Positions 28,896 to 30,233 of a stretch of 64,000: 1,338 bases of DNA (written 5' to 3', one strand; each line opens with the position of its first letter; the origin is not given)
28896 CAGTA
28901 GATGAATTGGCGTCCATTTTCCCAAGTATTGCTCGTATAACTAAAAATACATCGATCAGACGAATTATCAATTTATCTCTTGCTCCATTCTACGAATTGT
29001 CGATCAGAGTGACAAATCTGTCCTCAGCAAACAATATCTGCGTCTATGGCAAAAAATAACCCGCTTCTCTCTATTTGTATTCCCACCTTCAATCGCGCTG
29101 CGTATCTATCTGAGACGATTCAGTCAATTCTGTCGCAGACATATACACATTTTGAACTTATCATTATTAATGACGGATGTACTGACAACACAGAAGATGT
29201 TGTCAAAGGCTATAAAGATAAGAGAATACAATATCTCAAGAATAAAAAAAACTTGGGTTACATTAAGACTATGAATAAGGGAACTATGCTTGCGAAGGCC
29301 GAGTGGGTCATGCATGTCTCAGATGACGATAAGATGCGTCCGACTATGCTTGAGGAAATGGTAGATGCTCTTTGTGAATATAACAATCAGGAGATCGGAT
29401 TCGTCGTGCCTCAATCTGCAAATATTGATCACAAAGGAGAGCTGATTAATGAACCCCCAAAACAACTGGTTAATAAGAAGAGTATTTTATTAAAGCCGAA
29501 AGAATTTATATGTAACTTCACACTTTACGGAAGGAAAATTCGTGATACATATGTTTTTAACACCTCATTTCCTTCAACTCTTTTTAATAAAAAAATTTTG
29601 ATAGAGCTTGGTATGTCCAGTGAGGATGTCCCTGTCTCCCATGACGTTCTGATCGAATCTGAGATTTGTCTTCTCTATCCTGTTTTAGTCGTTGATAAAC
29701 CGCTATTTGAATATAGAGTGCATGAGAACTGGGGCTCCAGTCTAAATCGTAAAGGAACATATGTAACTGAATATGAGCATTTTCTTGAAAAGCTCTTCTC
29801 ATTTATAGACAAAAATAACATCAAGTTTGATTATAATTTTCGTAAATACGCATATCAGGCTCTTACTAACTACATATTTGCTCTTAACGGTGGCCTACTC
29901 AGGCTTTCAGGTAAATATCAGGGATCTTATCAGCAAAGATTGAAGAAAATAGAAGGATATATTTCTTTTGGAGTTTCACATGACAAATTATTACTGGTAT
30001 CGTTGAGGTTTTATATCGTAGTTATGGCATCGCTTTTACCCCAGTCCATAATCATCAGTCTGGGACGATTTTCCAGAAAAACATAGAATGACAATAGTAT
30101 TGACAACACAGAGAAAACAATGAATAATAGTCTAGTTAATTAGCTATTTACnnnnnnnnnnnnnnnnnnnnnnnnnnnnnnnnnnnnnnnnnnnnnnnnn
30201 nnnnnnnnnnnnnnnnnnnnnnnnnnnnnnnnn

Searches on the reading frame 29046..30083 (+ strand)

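Call 46: search_protein_families(library=pfam, proteins=[window:29046-30083:+], max_evalue=0.001)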
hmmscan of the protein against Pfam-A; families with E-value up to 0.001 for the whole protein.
window:29046-30083:+ (346 aa): 4 families
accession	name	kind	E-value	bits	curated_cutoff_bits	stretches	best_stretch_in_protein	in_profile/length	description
PF00535.33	Glycos_transf_2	-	1.4e-30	106.9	23.3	1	9-165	1-163/168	Glycosyl transferase family 2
PF13641.12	Glyco_tranf_2_3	-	1e-11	45.7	27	1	8-120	3-119/230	Glycosyltransferase like family 2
PF10111.15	Glyco_tranf_2_2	-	1.6e-10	41.4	27.3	1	10-226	4-218/276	Glycosyltransferase like family 2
PF13704.12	Glyco_tranf_2_4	-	0.00045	21.1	27.5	1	16-94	2-81/98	Glycosyl transferase family 2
